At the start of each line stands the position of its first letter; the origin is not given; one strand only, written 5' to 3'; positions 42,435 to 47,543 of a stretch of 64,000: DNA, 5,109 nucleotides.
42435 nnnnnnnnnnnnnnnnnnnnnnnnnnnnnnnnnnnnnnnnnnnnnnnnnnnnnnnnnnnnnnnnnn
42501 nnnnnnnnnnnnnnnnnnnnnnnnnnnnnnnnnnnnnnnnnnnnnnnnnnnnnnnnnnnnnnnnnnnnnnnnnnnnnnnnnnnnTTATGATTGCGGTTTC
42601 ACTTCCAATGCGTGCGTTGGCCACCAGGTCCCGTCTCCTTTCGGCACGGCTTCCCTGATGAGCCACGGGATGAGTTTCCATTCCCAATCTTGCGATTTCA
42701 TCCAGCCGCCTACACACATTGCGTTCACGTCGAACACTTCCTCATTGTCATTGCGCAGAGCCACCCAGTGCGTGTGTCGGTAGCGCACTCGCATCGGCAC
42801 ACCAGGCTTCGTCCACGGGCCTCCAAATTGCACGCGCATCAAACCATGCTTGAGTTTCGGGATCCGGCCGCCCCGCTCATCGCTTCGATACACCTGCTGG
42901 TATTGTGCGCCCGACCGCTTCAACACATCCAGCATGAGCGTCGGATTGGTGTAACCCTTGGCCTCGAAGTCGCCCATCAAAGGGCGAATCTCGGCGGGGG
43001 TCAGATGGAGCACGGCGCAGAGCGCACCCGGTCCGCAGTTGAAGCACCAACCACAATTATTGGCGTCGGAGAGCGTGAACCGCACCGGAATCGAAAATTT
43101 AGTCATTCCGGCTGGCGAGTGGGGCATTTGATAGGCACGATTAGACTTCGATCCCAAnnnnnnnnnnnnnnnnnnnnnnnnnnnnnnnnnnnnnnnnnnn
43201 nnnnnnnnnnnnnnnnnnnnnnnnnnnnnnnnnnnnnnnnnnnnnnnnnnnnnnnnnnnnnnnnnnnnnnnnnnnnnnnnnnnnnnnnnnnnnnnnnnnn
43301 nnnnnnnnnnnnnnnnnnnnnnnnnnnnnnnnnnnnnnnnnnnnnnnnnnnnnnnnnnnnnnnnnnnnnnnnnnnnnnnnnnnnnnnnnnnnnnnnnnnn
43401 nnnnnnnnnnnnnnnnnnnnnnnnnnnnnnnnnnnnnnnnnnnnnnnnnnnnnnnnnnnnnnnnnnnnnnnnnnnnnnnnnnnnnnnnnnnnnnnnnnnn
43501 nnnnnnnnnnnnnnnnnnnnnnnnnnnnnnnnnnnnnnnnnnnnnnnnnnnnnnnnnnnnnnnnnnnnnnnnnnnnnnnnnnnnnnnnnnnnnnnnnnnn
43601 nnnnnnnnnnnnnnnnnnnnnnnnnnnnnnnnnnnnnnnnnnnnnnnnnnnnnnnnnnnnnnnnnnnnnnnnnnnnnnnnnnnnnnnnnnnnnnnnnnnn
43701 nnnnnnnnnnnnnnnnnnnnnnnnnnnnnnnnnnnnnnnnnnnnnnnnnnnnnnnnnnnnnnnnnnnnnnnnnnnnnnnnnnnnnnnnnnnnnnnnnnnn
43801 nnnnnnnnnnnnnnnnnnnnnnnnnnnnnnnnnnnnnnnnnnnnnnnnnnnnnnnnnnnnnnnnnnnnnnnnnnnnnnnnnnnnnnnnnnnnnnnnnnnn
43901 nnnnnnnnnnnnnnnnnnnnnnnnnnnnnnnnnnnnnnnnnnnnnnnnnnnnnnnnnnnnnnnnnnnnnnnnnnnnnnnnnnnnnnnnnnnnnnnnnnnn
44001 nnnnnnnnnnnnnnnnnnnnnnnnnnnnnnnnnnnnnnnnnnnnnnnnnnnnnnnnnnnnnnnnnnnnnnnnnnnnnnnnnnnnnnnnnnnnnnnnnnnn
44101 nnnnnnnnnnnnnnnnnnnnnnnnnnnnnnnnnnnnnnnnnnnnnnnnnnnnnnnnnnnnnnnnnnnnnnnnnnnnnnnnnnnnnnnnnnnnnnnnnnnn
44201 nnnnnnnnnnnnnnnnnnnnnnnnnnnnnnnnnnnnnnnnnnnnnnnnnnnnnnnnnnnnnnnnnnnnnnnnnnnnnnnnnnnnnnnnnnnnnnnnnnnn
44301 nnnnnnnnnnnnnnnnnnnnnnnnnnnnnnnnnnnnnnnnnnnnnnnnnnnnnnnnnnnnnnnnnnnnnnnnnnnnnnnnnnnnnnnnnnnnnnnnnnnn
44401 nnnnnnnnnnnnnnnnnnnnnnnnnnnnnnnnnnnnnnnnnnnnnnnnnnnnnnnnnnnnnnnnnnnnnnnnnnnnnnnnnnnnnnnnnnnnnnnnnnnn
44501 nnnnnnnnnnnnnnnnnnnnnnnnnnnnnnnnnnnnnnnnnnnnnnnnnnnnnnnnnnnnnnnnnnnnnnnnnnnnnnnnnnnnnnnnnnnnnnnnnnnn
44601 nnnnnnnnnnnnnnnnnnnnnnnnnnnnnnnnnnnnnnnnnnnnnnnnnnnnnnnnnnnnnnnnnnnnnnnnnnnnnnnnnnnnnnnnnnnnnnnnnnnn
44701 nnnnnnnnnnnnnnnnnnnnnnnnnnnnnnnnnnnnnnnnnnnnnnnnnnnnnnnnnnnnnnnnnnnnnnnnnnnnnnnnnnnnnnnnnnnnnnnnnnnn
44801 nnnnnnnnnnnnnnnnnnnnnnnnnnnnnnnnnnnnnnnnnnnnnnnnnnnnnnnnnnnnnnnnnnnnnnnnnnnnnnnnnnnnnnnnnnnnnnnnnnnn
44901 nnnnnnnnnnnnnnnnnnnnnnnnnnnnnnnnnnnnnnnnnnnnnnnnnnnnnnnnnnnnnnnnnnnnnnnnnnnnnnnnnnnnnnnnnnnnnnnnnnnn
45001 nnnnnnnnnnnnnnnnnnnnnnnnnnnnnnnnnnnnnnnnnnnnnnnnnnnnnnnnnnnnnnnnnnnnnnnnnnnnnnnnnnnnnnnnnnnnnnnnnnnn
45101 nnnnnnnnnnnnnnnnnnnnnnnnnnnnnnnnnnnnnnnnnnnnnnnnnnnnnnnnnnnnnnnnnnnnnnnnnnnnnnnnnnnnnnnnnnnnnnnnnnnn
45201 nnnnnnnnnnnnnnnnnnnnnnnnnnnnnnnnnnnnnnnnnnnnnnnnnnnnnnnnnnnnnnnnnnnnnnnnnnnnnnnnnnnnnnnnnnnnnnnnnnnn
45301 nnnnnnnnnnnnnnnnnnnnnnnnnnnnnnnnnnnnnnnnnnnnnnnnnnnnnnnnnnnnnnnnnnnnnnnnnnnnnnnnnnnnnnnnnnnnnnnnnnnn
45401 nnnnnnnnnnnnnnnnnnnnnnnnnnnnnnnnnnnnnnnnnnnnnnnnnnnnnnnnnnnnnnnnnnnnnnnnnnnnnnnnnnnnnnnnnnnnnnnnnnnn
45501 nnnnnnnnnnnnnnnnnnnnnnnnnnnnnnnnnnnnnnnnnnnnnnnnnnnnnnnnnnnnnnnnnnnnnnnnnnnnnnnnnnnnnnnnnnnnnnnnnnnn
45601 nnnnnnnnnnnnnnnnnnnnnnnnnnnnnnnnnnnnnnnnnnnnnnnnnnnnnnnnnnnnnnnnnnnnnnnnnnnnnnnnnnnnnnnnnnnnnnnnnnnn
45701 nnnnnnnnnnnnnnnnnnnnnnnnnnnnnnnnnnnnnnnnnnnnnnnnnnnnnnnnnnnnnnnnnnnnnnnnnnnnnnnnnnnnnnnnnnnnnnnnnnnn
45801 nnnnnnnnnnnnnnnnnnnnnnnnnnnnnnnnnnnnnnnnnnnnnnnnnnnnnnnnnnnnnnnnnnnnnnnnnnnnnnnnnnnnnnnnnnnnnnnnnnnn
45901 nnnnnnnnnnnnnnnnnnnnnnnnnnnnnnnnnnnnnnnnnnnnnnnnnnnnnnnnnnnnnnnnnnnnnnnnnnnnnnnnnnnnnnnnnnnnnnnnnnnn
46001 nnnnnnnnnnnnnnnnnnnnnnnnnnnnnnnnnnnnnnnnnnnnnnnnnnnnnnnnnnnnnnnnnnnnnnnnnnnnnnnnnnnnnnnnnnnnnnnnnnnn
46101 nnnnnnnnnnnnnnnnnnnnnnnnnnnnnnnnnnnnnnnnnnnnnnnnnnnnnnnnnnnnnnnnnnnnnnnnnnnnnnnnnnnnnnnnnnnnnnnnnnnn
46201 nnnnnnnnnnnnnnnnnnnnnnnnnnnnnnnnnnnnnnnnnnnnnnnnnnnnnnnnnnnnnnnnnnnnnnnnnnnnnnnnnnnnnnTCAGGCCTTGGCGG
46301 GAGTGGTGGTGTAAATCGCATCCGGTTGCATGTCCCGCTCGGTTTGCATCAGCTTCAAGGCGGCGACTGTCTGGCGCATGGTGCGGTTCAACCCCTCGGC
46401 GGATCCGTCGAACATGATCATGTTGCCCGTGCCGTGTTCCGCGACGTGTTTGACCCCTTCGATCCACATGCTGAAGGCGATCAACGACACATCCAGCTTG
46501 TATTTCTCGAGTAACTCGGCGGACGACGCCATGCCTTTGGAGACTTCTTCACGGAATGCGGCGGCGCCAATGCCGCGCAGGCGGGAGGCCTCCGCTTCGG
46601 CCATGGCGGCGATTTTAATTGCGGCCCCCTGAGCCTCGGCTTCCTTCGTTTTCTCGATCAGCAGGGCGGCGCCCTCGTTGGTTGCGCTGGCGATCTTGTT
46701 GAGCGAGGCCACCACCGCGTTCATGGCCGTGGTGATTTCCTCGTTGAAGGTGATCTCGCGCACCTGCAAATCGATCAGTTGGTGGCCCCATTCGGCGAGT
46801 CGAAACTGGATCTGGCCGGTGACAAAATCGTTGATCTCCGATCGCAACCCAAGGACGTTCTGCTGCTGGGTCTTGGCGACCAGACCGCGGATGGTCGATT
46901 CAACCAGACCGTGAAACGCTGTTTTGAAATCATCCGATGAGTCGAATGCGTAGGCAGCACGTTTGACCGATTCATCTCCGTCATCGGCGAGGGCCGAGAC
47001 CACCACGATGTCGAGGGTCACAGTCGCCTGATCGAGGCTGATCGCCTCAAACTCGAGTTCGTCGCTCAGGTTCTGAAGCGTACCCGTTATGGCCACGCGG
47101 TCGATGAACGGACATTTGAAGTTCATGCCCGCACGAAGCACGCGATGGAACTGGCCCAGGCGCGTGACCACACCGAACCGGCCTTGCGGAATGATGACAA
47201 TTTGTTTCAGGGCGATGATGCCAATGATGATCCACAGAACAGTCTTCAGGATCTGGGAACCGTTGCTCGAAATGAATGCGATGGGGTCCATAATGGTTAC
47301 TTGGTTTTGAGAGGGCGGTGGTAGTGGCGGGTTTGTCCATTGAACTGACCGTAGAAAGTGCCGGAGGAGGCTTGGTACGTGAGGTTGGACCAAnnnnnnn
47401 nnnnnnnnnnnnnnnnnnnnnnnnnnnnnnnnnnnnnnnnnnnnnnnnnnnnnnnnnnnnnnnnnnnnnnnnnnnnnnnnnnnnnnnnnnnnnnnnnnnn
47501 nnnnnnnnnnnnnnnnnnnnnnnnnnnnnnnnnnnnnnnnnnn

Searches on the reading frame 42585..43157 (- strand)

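Call 57: search_protein_families(library=phrogs, proteins=[window:42585-43157:-], max_evalue=0.01)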
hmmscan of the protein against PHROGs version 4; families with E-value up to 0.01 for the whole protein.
window:42585-43157:- (190 aa): 0 families

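Call 58: search_protein_families(library=pfam, proteins=[window:42585-43157:-], max_evalue=0.01)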
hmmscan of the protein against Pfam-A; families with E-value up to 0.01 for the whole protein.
window:42585-43157:- (190 aa): 0 families

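Call 59: search_protein_families(library=ncbifam, proteins=[window:42585-43157:-], max_evalue=0.05)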
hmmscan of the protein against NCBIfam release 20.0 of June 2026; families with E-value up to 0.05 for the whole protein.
window:42585-43157:- (190 aa): 0 families

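Call 60: search_protein_families(library=padloc, proteins=[window:42585-43157:-], max_evalue=0.05)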
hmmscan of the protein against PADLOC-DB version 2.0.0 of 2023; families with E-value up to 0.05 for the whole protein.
window:42585-43157:- (190 aa): 1 family
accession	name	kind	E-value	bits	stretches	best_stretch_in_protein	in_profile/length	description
PDLC00615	ZorC1|ZorC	-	0.0072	13.2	1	123-169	353-401/426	EH signature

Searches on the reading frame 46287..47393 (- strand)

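Call 57: search_protein_families(library=phrogs, proteins=[window:46287-47393:-], max_evalue=0.01)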
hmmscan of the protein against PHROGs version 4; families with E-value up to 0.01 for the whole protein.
window:46287-47393:- (368 aa): 1 family
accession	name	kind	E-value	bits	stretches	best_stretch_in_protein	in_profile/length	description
phrog_200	-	other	8e-16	59.1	1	51-297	87-328/379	lipoprotein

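Call 58: search_protein_families(library=pfam, proteins=[window:46287-47393:-], max_evalue=0.01)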
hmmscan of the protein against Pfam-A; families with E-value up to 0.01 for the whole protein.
window:46287-47393:- (368 aa): 1 family
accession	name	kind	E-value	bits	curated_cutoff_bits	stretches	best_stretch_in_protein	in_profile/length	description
PF01145.31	Band_7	-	2.1e-28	100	23.6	1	67-246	2-166/176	SPFH domain / Band 7 family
